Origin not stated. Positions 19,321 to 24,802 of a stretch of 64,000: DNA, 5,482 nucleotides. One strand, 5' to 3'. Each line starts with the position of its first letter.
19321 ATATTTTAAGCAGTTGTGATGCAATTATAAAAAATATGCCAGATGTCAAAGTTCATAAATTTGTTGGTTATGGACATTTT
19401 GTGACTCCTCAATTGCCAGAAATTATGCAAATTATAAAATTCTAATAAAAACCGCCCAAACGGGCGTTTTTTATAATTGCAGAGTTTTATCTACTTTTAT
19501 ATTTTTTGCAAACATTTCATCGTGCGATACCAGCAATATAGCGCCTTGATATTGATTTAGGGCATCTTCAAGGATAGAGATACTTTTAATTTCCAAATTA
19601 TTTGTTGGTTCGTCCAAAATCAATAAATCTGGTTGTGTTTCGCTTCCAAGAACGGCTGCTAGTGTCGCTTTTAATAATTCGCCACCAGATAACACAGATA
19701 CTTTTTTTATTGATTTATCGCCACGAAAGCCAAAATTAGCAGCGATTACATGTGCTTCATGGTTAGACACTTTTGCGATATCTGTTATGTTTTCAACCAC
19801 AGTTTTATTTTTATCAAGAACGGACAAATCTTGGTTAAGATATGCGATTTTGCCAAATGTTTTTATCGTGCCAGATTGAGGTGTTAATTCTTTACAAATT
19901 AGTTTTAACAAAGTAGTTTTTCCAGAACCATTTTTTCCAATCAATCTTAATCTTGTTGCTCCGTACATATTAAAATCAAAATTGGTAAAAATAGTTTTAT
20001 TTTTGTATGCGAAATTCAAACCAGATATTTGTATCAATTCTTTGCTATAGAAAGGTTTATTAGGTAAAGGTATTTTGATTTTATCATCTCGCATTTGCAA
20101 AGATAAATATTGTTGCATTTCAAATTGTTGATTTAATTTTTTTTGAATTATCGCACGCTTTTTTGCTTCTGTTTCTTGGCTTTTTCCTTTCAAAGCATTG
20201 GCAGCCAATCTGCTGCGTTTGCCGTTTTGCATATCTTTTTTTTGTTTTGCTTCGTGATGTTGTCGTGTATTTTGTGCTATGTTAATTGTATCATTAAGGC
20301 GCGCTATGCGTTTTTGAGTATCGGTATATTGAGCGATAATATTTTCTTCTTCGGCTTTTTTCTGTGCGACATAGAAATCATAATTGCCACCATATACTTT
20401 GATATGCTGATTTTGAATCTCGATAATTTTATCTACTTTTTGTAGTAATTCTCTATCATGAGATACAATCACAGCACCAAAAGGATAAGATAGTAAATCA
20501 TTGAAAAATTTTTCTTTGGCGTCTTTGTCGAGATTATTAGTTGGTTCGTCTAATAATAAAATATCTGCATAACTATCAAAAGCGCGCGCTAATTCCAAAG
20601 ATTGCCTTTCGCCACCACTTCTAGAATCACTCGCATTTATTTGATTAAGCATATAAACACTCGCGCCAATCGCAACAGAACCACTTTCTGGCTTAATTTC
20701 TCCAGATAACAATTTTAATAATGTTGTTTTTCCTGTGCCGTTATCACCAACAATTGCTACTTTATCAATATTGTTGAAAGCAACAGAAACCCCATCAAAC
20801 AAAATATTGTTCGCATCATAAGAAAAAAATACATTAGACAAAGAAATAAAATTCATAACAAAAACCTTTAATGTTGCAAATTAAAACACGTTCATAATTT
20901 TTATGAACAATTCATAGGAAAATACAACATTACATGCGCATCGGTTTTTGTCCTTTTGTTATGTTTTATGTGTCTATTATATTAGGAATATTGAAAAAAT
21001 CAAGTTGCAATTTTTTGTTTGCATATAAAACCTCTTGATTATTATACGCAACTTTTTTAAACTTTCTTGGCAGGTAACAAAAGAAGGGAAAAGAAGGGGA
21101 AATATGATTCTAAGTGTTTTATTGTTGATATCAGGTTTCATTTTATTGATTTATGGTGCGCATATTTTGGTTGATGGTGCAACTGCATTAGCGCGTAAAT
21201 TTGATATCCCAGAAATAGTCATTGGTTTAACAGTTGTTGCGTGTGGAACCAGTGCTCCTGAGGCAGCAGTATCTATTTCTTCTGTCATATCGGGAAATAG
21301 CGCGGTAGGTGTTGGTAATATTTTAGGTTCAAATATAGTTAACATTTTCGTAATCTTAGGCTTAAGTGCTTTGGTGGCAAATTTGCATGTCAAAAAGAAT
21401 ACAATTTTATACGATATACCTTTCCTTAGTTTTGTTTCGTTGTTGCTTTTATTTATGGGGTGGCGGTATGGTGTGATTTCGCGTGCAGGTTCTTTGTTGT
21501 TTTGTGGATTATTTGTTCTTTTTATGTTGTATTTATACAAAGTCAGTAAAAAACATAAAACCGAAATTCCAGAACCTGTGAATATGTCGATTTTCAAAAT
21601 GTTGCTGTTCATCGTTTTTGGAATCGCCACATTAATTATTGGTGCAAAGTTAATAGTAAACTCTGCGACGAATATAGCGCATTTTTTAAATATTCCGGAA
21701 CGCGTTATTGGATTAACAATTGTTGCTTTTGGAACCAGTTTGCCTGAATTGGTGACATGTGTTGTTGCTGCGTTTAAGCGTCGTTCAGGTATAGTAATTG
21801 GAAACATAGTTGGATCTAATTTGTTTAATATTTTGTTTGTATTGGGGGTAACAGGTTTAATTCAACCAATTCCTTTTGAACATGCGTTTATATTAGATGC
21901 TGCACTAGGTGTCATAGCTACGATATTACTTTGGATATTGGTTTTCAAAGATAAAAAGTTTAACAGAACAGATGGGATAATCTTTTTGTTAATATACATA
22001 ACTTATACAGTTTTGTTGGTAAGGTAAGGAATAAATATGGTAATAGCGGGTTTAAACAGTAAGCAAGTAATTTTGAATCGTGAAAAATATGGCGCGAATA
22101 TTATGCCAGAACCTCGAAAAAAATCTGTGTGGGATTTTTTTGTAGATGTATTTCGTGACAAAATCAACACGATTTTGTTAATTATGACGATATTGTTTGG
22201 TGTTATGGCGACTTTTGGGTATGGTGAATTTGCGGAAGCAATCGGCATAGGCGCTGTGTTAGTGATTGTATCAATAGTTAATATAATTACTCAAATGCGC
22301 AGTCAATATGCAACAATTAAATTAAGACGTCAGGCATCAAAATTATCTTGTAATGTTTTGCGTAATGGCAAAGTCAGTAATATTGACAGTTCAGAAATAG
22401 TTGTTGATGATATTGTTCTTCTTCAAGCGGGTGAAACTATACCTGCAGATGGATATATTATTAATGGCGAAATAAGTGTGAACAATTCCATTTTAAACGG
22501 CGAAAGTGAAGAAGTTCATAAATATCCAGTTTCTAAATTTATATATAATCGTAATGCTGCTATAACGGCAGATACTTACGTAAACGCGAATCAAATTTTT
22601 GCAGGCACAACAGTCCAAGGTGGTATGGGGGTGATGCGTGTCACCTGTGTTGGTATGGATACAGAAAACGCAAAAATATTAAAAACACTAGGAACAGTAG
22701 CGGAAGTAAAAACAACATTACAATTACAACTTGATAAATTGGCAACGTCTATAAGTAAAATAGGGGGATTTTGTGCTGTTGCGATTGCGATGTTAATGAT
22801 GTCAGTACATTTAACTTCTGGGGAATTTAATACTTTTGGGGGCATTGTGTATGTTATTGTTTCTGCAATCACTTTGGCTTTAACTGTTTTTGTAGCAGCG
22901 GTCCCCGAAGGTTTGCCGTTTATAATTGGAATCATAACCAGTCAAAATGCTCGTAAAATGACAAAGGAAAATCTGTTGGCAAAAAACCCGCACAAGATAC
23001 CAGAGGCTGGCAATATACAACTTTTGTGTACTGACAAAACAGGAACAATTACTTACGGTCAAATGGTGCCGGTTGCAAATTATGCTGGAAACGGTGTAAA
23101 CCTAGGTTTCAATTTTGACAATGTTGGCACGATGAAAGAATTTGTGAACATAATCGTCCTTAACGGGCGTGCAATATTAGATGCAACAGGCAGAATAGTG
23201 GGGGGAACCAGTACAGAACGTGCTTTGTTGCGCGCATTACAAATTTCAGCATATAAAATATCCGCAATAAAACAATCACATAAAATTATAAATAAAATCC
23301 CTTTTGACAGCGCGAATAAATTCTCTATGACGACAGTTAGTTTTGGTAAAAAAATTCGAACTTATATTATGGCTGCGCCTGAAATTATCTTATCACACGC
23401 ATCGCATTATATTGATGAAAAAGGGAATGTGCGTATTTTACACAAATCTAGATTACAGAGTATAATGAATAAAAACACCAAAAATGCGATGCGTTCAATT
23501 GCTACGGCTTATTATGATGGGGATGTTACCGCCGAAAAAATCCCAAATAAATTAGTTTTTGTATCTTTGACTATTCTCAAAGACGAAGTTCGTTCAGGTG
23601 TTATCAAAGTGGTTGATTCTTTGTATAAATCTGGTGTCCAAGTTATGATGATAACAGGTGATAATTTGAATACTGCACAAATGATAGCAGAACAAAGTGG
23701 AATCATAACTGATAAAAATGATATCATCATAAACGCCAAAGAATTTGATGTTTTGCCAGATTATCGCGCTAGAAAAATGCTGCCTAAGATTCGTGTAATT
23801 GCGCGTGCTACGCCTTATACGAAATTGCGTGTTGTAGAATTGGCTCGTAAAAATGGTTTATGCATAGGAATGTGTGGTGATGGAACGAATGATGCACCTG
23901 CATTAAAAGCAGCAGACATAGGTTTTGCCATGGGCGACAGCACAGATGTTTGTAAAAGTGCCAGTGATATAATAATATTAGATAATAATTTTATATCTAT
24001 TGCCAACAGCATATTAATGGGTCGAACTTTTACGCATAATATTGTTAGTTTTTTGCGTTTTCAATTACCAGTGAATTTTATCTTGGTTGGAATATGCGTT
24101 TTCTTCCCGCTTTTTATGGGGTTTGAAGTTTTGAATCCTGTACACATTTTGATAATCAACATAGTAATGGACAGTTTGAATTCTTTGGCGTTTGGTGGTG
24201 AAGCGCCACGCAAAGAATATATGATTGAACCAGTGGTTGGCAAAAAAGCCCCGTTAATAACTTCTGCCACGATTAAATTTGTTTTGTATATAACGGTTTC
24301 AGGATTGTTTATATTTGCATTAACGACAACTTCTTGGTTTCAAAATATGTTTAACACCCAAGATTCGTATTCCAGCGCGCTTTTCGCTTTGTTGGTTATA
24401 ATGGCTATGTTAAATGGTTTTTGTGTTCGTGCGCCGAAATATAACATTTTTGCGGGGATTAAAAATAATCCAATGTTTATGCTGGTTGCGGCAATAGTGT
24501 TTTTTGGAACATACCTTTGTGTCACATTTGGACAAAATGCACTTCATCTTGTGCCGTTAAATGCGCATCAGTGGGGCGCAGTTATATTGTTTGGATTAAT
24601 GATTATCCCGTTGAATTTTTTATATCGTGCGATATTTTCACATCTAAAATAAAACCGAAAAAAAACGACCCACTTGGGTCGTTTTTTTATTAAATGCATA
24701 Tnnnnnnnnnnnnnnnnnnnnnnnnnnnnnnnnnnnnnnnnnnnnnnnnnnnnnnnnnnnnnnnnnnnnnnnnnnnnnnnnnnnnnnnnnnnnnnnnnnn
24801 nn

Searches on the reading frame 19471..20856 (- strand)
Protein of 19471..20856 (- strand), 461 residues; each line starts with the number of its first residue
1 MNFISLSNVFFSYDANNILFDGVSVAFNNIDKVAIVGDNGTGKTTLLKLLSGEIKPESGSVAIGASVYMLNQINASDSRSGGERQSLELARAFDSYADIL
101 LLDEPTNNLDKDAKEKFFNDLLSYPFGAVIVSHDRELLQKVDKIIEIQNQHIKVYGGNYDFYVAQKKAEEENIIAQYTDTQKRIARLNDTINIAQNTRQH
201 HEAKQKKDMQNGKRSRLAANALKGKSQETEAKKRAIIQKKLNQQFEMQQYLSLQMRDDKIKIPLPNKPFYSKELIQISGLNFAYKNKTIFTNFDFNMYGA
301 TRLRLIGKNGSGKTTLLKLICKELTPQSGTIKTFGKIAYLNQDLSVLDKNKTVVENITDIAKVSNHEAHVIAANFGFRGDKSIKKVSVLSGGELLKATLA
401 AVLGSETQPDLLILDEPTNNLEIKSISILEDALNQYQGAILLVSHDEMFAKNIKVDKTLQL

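Call 70: search_protein_families(library=pfam, proteins=[window:19471-20856:-], max_evalue=0.00001)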
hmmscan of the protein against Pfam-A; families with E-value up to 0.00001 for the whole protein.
window:19471-20856:- (461 aa): 10 families
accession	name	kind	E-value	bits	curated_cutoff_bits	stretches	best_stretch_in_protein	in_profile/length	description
PF00005.33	ABC_tran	-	5.8e-41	140.8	25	2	291-419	2-137/137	ABC transporter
PF13304.12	AAA_21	-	1.3e-10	42.3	27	0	305-320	4-19/304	AAA domain, putative AbiEii toxin, Type IV TA system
PF13555.12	AAA_29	-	1.3e-08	34.9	27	0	18-47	10-39/61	P-loop containing region of AAA domain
PF13401.12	AAA_22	-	3.7e-08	34.2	27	0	304-444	9-122/130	AAA domain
PF00004.35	AAA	-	3.8e-08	34.3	21.2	0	35-104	3-65/131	ATPase family associated with various cellular activities (AAA)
PF12848.13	ABC_tran_Xtn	-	6.3e-07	29.8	25.9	1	145-207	1-61/85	ABC transporter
PF13476.12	AAA_23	-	3.6e-06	28.2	27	0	306-353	25-74/201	AAA domain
PF05729.18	NACHT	-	5.8e-06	26.7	26.7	0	305-324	5-24/167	NACHT domain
PF13191.12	AAA_16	-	8.1e-06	26.9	32.6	0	33-69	27-63/167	AAA ATPase domain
PF08477.19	Roc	-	8.3e-06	26.5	27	0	32-74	1-45/119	Ras of Complex, Roc, domain of DAPkinase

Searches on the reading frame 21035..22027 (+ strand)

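Call 70: search_protein_families(library=pfam, proteins=[window:21035-22027:+], max_evalue=0.00001)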
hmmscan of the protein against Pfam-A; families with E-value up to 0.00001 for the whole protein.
window:21035-22027:+ (330 aa): 1 family
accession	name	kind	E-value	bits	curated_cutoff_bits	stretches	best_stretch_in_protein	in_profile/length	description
PF01699.29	Na_Ca_ex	-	7.9e-68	227.6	24.9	2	27-168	2-150/151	Sodium/calcium exchanger protein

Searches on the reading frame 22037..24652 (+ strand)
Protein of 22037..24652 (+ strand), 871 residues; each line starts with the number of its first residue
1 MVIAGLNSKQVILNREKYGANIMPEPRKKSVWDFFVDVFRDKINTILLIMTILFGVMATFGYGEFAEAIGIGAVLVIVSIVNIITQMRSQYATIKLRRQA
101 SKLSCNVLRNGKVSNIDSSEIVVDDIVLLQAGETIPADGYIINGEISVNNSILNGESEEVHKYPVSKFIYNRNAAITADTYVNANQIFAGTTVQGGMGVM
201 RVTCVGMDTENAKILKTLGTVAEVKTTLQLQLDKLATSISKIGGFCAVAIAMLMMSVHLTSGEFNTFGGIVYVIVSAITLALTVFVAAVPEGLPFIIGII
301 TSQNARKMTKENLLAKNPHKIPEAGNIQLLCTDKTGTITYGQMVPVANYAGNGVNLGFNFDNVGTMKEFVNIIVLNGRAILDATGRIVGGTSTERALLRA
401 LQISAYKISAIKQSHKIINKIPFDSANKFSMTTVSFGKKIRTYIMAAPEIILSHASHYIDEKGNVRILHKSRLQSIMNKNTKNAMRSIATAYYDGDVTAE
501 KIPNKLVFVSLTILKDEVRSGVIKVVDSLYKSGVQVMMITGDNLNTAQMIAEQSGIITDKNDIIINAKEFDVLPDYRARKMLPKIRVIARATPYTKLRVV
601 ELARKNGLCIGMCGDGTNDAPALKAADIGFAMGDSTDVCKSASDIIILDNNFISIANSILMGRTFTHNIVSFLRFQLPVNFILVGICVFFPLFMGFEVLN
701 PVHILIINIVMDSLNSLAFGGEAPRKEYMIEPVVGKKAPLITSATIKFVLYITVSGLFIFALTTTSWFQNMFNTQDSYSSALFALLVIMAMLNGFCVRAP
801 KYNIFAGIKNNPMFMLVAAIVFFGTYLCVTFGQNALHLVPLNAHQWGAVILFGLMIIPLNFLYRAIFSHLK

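Call 7: search_protein_families(library=pfam, proteins=[window:22037-24652:+], max_evalue=0.001)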
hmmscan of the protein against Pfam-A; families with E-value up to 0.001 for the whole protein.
window:22037-24652:+ (871 aa): 6 families
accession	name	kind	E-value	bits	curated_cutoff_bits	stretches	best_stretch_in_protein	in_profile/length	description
PF00122.25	E1-E2_ATPase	-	8.2e-38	130.2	28.1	1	104-310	6-180/181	E1-E2 ATPase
PF00689.26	Cation_ATPase_C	-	2.5e-25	89.7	27.3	1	698-865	3-174/175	Cation transporting ATPase, C-terminus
PF00702.32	Hydrolase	-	1.3e-12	49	26.4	1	328-627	2-191/191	haloacid dehalogenase-like hydrolase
PF13246.12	Cation_ATPase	-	6.2e-10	39.4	21.7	1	384-458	15-91/91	Cation transport ATPase (P-type)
PF00690.31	Cation_ATPase_N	-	1.1e-09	38.2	20.4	1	5-53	20-68/69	Cation transporter/ATPase, N-terminus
PF08282.18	Hydrolase_3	-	7.7e-06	26.3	20.9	1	614-658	210-254/255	haloacid dehalogenase-like hydrolase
